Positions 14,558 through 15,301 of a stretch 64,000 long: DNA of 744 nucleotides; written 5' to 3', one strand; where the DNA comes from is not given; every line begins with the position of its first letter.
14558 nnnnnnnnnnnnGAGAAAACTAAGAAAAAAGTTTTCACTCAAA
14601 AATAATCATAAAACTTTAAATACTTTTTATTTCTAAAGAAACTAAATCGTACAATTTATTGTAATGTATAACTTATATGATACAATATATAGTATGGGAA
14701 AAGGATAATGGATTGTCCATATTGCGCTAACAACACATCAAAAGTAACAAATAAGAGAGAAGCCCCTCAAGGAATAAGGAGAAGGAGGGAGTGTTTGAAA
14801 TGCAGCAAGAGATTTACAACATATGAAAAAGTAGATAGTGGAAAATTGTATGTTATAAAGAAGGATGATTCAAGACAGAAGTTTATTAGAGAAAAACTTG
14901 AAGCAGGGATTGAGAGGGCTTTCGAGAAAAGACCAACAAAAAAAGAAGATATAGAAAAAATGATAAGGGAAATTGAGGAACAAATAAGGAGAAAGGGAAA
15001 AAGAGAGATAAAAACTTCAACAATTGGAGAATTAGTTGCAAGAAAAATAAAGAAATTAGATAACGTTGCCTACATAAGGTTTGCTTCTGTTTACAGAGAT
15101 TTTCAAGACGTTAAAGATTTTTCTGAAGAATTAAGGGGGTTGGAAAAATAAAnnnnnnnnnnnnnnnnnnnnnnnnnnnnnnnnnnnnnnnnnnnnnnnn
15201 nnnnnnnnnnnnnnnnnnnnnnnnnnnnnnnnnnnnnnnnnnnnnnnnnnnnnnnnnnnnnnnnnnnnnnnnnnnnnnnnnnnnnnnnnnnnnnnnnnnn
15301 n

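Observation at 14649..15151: NrdR repressor with tandem NrdR-box palindromes in an archaeal genome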

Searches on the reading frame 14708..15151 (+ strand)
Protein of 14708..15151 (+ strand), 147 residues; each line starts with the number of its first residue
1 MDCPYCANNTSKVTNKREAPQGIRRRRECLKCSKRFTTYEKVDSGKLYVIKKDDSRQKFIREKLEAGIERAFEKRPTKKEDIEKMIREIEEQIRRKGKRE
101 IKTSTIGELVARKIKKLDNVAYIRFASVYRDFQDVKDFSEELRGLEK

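Call 6: search_protein_families(library=pfam, proteins=[window:14708-15151:+])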
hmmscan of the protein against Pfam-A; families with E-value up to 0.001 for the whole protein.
window:14708-15151:+ (147 aa): 2 families
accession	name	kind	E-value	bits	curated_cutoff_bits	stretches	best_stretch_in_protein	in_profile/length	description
PF03477.21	ATP-cone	-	6e-21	75.2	25.8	1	48-134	2-87/88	ATP cone domain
PF22811.2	Zn_ribbon_NrdR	-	1.1e-15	57.7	27.2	1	1-40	1-42/42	Transcriptional repressor NrdR-like, N-terminal domain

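Call 7: search_protein_families(library=ncbifam, proteins=[window:14708-15151:+])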
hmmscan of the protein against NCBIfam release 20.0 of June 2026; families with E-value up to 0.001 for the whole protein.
window:14708-15151:+ (147 aa): 3 families
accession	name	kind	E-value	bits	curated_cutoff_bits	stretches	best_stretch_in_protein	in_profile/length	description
TIGR00244.1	TIGR00244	equivalog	3e-52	176.6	124.65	1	1-144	1-146/147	transcriptional regulator NrdR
NF006732.0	PRK09263.1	equivalog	2.2e-06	26.4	657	1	47-136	3-91/712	anaerobic ribonucleoside-triphosphate reductase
NF007483.0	PRK10076.1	equivalog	0.00015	21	326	1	2-64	50-108/292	[formate-C-acetyltransferase]-activating enzyme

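Call 13: find_homologous_proteins(query=window:14708-15148:+)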
Query window:14708-15148:+ (147 aa): 8000 proteins with E <= 0.001 among 8000 candidates; the best 120 are listed.
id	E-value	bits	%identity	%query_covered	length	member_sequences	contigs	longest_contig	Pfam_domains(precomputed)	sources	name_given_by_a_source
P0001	2.5e-87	308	100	100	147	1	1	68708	PF22811.3,PF03477.22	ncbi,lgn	ncbi:MAG: transcriptional regulator NrdR [Candidatus Pacearchaeota archaeon]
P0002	2.0e-65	237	77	99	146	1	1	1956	PF22811.3,PF03477.22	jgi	jgi:transcriptional repressor NrdR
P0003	4.7e-65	236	75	99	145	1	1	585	PF22811.3,PF03477.22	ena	-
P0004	1.9e-64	234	74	99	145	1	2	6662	PF22811.3,PF03477.22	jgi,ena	-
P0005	2.9e-64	233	75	99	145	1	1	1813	PF22811.3,PF03477.22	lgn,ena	-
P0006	4.8e-64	233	74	99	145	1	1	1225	PF22811.3,PF03477.22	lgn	-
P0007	5.1e-64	233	75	99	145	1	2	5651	PF22811.3,PF03477.22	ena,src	-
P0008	6.9e-64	232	77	99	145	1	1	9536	PF22811.3,PF03477.22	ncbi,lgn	-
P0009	7.4e-64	232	75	99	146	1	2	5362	PF22811.3,PF03477.22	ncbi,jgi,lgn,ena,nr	ncbi:transcriptional regulator NrdR [Candidatus Pacearchaeota archaeon]|nr:MAG: transcriptional regu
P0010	1.5e-63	231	74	99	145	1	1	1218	PF22811.3,PF03477.22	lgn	-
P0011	1.8e-63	231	76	99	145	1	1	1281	PF22811.3,PF03477.22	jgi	-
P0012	2.0e-63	231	73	99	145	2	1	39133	PF22811.3,PF03477.22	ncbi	ncbi:MAG: transcriptional regulator NrdR [Nanoarchaeota archaeon]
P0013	2.1e-63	231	74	99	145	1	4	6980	PF22811.3,PF03477.22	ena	-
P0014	2.1e-63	231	77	99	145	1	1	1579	PF22811.3,PF03477.22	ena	-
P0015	2.6e-63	230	74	99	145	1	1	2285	PF22811.3,PF03477.22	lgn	-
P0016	3.4e-63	230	71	99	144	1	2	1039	PF22811.3,PF03477.22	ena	-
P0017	3.5e-63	230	74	99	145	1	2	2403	PF22811.3,PF03477.22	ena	-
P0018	4.0e-63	230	72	99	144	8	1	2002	PF22811.3,PF03477.22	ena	-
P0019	4.5e-63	230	74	99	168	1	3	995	PF22811.3,PF03477.22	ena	-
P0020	5.7e-63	229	73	99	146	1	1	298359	PF22811.3,PF03477.22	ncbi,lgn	-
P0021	5.9e-63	229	73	99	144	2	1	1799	PF22811.3,PF03477.22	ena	-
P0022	6.1e-63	229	72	99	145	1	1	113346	PF22811.3,PF03477.22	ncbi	ncbi:MAG: transcriptional regulator NrdR [archaeon]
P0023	6.1e-63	229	72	99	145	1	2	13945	PF22811.3,PF03477.22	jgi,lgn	jgi:transcriptional repressor NrdR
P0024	7.1e-63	229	74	99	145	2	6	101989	PF22811.3,PF03477.22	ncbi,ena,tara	tara:strand:+ start:29306 stop:29743 length:438 start_codon:yes stop_codon:yes gene_type:complete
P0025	8.5e-63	229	74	99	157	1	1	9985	PF22811.3,PF03477.22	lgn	-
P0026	1.0e-62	228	74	99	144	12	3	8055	PF22811.3,PF03477.22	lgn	-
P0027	1.1e-62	228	70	99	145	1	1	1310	PF22811.3,PF03477.22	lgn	-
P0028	1.1e-62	228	74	99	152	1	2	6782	PF22811.3,PF03477.22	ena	-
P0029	1.7e-62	228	74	99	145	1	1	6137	PF22811.3,PF03477.22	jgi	jgi:transcriptional repressor NrdR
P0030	2.1e-62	227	74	97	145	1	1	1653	PF22811.3,PF03477.22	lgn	-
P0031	2.4e-62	227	76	99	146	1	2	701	PF22811.3,PF03477.22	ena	-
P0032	2.7e-62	227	73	99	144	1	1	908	PF22811.3,PF03477.22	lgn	-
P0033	2.9e-62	227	72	99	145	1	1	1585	PF22811.3,PF03477.22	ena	-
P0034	3.2e-62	227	70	99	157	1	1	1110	PF22811.3,PF03477.22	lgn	-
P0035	3.4e-62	227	72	99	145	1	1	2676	PF22811.3,PF03477.22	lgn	-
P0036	3.6e-62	227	74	99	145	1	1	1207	PF22811.3,PF03477.22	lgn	-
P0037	3.7e-62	227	72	99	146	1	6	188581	PF22811.3,PF03477.22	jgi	-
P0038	4.4e-62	226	72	99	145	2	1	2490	PF22811.3,PF03477.22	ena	-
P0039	4.4e-62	226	70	99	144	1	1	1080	PF22811.3,PF03477.22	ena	-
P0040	4.9e-62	226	72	99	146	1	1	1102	PF22811.3,PF03477.22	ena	-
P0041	5.5e-62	226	72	99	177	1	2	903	PF22811.3,PF03477.22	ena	-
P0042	5.8e-62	226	71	99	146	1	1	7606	PF22811.3,PF03477.22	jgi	-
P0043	6.2e-62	226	75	99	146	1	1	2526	PF22811.3,PF03477.22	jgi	jgi:transcriptional repressor NrdR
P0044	6.2e-62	226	72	99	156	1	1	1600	PF22811.3,PF03477.22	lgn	-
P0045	6.4e-62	226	74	99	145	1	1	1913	PF22811.3,PF03477.22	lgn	-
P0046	7.7e-62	226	69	99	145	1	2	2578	PF22811.3,PF03477.22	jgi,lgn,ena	jgi:transcriptional repressor NrdR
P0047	7.9e-62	226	72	99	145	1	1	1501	PF22811.3,PF03477.22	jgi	-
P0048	8.1e-62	226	73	99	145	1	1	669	PF22811.3,PF03477.22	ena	-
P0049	8.1e-62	226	72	99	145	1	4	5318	PF22811.3,PF03477.22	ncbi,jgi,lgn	-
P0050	8.1e-62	226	74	99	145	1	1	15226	PF22811.3,PF03477.22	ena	-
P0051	8.2e-62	226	74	99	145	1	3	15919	PF22811.3,PF03477.22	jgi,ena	-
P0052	8.4e-62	225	72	99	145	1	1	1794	PF22811.3,PF03477.22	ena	-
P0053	8.4e-62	225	74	99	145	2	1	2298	PF22811.3,PF03477.22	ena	-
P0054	8.6e-62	225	74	99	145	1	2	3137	PF22811.3,PF03477.22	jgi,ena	-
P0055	8.7e-62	225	72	99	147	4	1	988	PF22811.3,PF03477.22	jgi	-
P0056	9.4e-62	225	69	99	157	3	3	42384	PF22811.3,PF03477.22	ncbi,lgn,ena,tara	tara:strand:- start:7069 stop:7542 length:474 start_codon:yes stop_codon:yes gene_type:complete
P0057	9.9e-62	225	74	99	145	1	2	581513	PF22811.3,PF03477.22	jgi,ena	jgi:transcriptional repressor NrdR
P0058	9.9e-62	225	70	99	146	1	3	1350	PF22811.3,PF03477.22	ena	-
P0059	1.0e-61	225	72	99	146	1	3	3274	PF22811.3,PF03477.22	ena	-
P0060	1.1e-61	225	70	99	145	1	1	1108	PF22811.3,PF03477.22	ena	-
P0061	1.1e-61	225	72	99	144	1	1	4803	PF22811.3,PF03477.22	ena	-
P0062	1.2e-61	225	69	99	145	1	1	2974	PF22811.3,PF03477.22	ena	-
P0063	1.2e-61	225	68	99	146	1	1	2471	PF22811.3,PF03477.22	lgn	-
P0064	1.3e-61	225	72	99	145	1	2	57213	PF22811.3,PF03477.22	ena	-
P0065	1.3e-61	225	72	100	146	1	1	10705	PF22811.3,PF03477.22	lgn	-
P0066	1.4e-61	225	72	99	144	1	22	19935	PF22811.3,PF03477.22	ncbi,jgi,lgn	-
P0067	1.5e-61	225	74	99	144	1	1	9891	PF22811.3,PF03477.22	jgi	-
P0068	1.6e-61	225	72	99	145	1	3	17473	PF22811.3,PF03477.22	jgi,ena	-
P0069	1.6e-61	225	72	99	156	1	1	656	PF22811.3,PF03477.22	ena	-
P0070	1.6e-61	225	74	99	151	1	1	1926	PF22811.3,PF03477.22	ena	-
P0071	1.7e-61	225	71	99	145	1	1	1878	PF22811.3,PF03477.22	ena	-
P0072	1.7e-61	225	72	99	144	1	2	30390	PF22811.3,PF03477.22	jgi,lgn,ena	-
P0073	1.8e-61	224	73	99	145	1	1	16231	PF22811.3,PF03477.22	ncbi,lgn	-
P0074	1.8e-61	224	72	99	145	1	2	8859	PF22811.3,PF03477.22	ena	-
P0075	1.9e-61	224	72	99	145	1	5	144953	PF22811.3,PF03477.22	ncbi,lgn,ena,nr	ncbi:transcriptional repressor NrdR [Candidatus Pacearchaeota archaeon]|nr:transcriptional repressor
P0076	2.1e-61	224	74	99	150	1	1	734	PF22811.3,PF03477.22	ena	-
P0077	2.1e-61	224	69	99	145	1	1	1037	PF22811.3,PF03477.22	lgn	-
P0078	2.2e-61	224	70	99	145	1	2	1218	PF22811.3,PF03477.22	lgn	-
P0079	2.4e-61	224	71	100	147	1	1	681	PF22811.3,PF03477.22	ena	-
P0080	2.5e-61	224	74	99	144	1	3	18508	PF22811.3,PF03477.22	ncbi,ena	ncbi:MAG: transcriptional regulator NrdR [Nanoarchaeota archaeon]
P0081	2.5e-61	224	72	99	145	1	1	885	PF22811.3,PF03477.22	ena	-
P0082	2.5e-61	224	74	99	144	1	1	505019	PF22811.3,PF03477.22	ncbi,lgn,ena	-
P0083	2.6e-61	224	72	99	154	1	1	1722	PF22811.3,PF03477.22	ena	-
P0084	2.6e-61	224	71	99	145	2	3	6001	PF22811.3,PF03477.22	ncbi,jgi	-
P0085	2.6e-61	224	71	97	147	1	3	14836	PF22811.3,PF03477.22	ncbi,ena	-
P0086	2.7e-61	224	70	99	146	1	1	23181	PF22811.3,PF03477.22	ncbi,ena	-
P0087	2.7e-61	224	72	99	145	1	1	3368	PF22811.3,PF03477.22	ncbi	-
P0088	2.7e-61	224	73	99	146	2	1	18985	PF22811.3,PF03477.22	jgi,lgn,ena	-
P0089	2.8e-61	224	70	99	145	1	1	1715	PF22811.3,PF03477.22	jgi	-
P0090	3.0e-61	224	73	100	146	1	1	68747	PF22811.3,PF03477.22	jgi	-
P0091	3.1e-61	224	72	99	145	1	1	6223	PF22811.3,PF03477.22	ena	-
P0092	3.4e-61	224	72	99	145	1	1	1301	PF22811.3,PF03477.22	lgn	-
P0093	3.4e-61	223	70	99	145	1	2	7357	PF22811.3,PF03477.22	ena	-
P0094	3.5e-61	223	74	99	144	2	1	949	PF22811.3,PF03477.22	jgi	-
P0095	3.8e-61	223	70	99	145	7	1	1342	PF22811.3,PF03477.22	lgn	-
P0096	4.0e-61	223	70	99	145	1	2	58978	PF22811.3,PF03477.22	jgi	-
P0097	4.2e-61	223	68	99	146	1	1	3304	PF22811.3,PF03477.22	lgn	-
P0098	4.3e-61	223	72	99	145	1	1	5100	PF22811.3,PF03477.22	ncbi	-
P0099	4.5e-61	223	71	99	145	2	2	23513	PF22811.3,PF03477.22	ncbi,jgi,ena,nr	ncbi:transcriptional regulator NrdR [Candidatus Pacearchaeota archaeon]|nr:MAG: transcriptional regu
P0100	4.6e-61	223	72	99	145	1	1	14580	PF22811.3,PF03477.22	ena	-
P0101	4.6e-61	223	71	99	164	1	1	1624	PF22811.3,PF03477.22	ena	-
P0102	4.7e-61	223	72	99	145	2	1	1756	PF22811.3,PF03477.22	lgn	-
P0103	4.9e-61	223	71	99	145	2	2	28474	PF22811.3,PF03477.22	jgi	-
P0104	5.1e-61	223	71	99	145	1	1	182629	PF22811.3,PF03477.22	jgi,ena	-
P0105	5.2e-61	223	75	99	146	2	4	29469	PF22811.3,PF03477.22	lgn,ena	-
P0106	5.3e-61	223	74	99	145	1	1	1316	PF22811.3,PF03477.22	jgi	-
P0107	5.3e-61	223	74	99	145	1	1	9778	PF22811.3,PF03477.22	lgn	-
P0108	5.4e-61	223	72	99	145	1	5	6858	PF22811.3,PF03477.22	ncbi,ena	ncbi:MAG: transcriptional regulator NrdR [Nanoarchaeota archaeon]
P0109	5.5e-61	223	73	99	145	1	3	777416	PF22811.3,PF03477.22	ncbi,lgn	-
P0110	5.6e-61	223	71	99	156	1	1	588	PF22811.3,PF03477.22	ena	-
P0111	5.6e-61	223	70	99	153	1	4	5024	PF22811.3,PF03477.22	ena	-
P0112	5.6e-61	223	73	99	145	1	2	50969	PF22811.3,PF03477.22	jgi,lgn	jgi:transcriptional repressor NrdR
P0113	5.9e-61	223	72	99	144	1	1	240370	PF22811.3,PF03477.22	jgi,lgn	jgi:transcriptional repressor NrdR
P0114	6.0e-61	223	72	99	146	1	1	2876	PF22811.3,PF03477.22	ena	-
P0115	6.0e-61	223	71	99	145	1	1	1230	PF22811.3,PF03477.22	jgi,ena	-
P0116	6.0e-61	223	71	99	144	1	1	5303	PF22811.3,PF03477.22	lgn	-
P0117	6.3e-61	223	70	99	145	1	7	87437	PF22811.3,PF03477.22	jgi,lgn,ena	-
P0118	6.5e-61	223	71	97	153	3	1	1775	PF22811.3,PF03477.22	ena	-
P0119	6.5e-61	223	70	99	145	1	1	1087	PF22811.3,PF03477.22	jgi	-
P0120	6.7e-61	223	73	99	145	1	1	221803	PF22811.3,PF03477.22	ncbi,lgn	-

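Call 22: find_related_loci(query=window:14708-15148:+, collection=genome_contigs, flank=4000)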
Query window:14708-15148:+ (147 aa) in genome_contigs; peptide patterns used: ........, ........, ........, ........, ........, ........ (x = any residue, [..] = any of these).
406 stretches matched a pattern; 172 encode a relative of the query (tblastn E <= 1e-3); the best 80 are kept; 80 distinct loci.
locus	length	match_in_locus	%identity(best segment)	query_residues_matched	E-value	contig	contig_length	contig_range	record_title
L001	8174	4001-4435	76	1-145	7e-70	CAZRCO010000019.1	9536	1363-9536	MAG TPA_asm: Candidatus Woesearchaeota archaeon isolate binchicken_co34_553 genome assembly, contig: NODE_12595_length_9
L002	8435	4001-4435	72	1-145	2e-69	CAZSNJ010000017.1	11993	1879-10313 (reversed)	MAG TPA_asm: Candidatus Woesearchaeota archaeon isolate SRP260945_co4_228 genome assembly, contig: NODE_1661_length_1199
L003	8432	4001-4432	72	1-145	2e-69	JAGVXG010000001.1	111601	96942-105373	Candidatus Pacearchaeota archaeon isolate RIFCSPHIGHO2_12_FULL_34_15 rifcsphigho2_12_scaffold_185, whole genome shotgun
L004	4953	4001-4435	72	1-145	6e-69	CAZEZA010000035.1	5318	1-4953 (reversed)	MAG TPA_asm: Candidatus Woesearchaeota archaeon isolate binchicken_co116_288 genome assembly, contig: NODE_19518_length_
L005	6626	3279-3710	74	1-145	2e-68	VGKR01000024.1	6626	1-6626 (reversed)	MAG: Candidatus Pacearchaeota archaeon isolate M_DeepCast_400m_m2_303 M_DeepCast_400m_m2_303_Ga0194112_10024858, whole g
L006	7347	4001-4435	73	1-145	3e-68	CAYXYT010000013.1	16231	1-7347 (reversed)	MAG TPA_asm: Candidatus Woesearchaeota archaeon isolate SRP167671_co1_37 genome assembly, contig: NODE_4191_length_16231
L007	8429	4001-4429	71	1-143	6e-68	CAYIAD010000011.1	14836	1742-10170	MAG TPA_asm: Candidatus Woesearchaeota archaeon isolate ERP119705_co1_747 genome assembly, contig: NODE_4916_length_1483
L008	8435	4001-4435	71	1-145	6e-67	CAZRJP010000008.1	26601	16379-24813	MAG TPA_asm: Candidatus Woesearchaeota archaeon isolate SRP141376_co1_55 genome assembly, contig: NODE_4120_length_26601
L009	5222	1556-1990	71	1-145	5e-67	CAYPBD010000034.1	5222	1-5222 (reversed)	MAG TPA_asm: Candidatus Woesearchaeota archaeon isolate binchicken_co34_497 genome assembly, contig: NODE_28923_length_5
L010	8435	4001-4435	71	1-145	8e-67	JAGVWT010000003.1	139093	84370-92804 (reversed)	Candidatus Pacearchaeota archaeon isolate RIFCSPHIGHO2_02_FULL_33_14 rifcsphigho2_02_scaffold_515, whole genome shotgun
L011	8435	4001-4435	72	1-145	8e-67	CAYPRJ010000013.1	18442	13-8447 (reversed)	MAG TPA_asm: Candidatus Woesearchaeota archaeon isolate SRP141376_co1_231 genome assembly, contig: NODE_6281_length_1844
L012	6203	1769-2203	69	1-145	2e-66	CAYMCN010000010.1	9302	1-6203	MAG TPA_asm: Candidatus Woesearchaeota archaeon isolate binchicken_co201_7 genome assembly, contig: NODE_8381_length_930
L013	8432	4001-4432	72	1-145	2e-66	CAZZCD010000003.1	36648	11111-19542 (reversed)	MAG TPA_asm: Candidatus Woesearchaeota archaeon isolate SRP068000_co1_158 genome assembly, contig: NODE_1142_length_3664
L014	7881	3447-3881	71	1-145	3e-66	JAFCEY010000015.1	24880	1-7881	Candidatus Pacearchaeota archaeon isolate Meg22_1214_Bin_377 Meg22_1214_Bin_377_scaffold_27472, whole genome shotgun seq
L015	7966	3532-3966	70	1-145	2e-66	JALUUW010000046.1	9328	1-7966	MAG: Candidatus Pacearchaeota archaeon isolate 128-326_metabat1_scaf2bin.051 128-326_scaffold_3802_c1, whole genome shot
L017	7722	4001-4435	70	1-145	4e-66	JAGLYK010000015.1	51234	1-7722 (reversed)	MAG: Candidatus Pacearchaeota archaeon isolate RS_13_22 ZL320.bin.22.fa_15, whole genome shotgun sequence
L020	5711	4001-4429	71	1-143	2e-65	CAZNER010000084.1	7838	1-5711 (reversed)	MAG TPA_asm: uncultured Candidatus Saccharibacteria bacterium isolate binchicken_co334_336 genome assembly, contig: NODE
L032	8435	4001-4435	70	1-145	1e-64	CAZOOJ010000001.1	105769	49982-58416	MAG TPA_asm: Candidatus Woesearchaeota archaeon isolate SRP067234_co1_346 genome assembly, contig: k99_827446, whole gen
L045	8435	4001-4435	70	1-145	1e-63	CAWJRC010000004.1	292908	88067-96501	MAG: uncultured archaeon isolate MFD03726.bin.2.13 genome assembly, contig: contig_76478, whole genome shotgun sequence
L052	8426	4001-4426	72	1-143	5e-62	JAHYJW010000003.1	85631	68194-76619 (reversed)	MAG: Patescibacteria group bacterium isolate KA32 NODE_144_length_85631_cov_10.700248, whole genome shotgun sequence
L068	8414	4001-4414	57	1-140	9e-46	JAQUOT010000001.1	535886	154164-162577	MAG: Candidatus Nanoarchaeia archaeon isolate STD1_207 NODE_19_length_535886_cov_13.181462_Sandtown_D1, whole genome sho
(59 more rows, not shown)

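Call 39: search_protein_families(library=pfam, proteins=[L001:4440-6539:+, L001:6545-7255:+, L008:4530-8090:+, L017:4509-6665:+, L017:6870-7607:+, L032:4439-7471:+, L045:4440-6587:+, L052:4435-6588:+, L068:4434-7529:+, L003:4500-7000:+], max_evalue=0.00001)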
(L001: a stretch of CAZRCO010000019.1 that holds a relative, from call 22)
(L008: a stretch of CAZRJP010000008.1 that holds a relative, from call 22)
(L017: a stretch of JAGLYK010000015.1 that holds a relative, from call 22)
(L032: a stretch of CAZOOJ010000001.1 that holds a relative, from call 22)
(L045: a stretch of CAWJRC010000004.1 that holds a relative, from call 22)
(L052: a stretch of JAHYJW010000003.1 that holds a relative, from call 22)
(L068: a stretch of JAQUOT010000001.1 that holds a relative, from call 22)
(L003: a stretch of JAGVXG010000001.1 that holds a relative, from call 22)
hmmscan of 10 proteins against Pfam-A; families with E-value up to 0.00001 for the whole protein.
L001:4440-6539:+ (699 aa): 2 families
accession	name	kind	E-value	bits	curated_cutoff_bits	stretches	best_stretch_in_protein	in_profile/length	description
PF13597.11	NRDD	-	2.8e-193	644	26.2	1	124-696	1-562/562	Anaerobic ribonucleoside-triphosphate reductase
PF03477.21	ATP-cone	-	1.1e-22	80.7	25.8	1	4-99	2-88/88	ATP cone domain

L001:6545-7255:+ (236 aa): 2 families
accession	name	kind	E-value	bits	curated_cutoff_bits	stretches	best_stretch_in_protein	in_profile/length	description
PF04055.27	Radical_SAM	-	1.1e-21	78.2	29.5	1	21-179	1-166/166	Radical SAM superfamily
PF13353.11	Fer4_12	-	1.2e-09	39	22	1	19-123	7-113/137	4Fe-4S single cluster domain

L008:4530-8090:+ (1186 aa): 2 families
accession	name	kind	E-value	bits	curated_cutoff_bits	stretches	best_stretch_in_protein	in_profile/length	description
PF13597.11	NRDD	-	3.1e-102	343.5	26.2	1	269-1044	1-559/562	Anaerobic ribonucleoside-triphosphate reductase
PF03477.21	ATP-cone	-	2.7e-10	41.1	25.8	1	23-104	3-74/88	ATP cone domain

L017:4509-6665:+ (718 aa): 2 families
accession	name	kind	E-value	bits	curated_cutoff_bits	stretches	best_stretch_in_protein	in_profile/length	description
PF13597.11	NRDD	-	5e-193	643.2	26.2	1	120-699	1-562/562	Anaerobic ribonucleoside-triphosphate reductase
PF03477.21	ATP-cone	-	1.3e-19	70.9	25.8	1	4-92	2-87/88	ATP cone domain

L017:6870-7607:+ (245 aa): 2 families
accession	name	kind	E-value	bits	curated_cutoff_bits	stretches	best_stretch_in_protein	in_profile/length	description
PF04055.27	Radical_SAM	-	8.3e-24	85.1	29.5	1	24-172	2-157/166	Radical SAM superfamily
PF13353.11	Fer4_12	-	1.2e-13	52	22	1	23-112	9-100/137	4Fe-4S single cluster domain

L032:4439-7471:+ (1010 aa): 2 families
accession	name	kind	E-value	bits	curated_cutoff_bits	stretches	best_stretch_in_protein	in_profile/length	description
PF13597.11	NRDD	-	8.6e-174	579.7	26.2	2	589-986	156-530/562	Anaerobic ribonucleoside-triphosphate reductase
PF03477.21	ATP-cone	-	6.4e-19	68.7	25.8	1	4-93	2-87/88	ATP cone domain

L045:4440-6587:+ (715 aa): 2 families
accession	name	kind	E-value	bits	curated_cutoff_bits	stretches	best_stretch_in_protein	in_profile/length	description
PF13597.11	NRDD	-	1.1e-177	592.6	26.2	1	139-704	1-560/562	Anaerobic ribonucleoside-triphosphate reductase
PF03477.21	ATP-cone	-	4.7e-15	56.3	25.8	1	4-107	2-88/88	ATP cone domain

L052:4435-6588:+ (717 aa): 3 families
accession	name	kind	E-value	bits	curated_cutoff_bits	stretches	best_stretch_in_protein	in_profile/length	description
PF17975.6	RNR_Alpha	-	2.2e-41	140.9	26.4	1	58-158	1-101/101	Ribonucleotide reductase alpha domain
PF21995.1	RNR-II_ins_dom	-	3.9e-11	43.6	27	1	225-289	36-105/107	B12-dependent ribonucleotide reductase, insertion domain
PF02867.20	Ribonuc_red_lgC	-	4.4e-08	32.6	23.9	0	521-649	383-520/523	Ribonucleotide reductase, barrel domain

L068:4434-7529:+ (1031 aa): 2 families
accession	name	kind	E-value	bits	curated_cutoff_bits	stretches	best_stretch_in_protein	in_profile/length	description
PF13597.11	NRDD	-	3.5e-109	366.4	26.2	1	219-891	1-552/562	Anaerobic ribonucleoside-triphosphate reductase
PF03477.21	ATP-cone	-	2.5e-08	34.8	25.8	1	5-99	3-88/88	ATP cone domain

L003:4500-7000:+ (833 aa): 1 family
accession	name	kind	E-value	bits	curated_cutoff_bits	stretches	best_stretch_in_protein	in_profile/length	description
PF02867.20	Ribonuc_red_lgC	-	9.4e-86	288.9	23.9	1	113-783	1-523/523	Ribonucleotide reductase, barrel domain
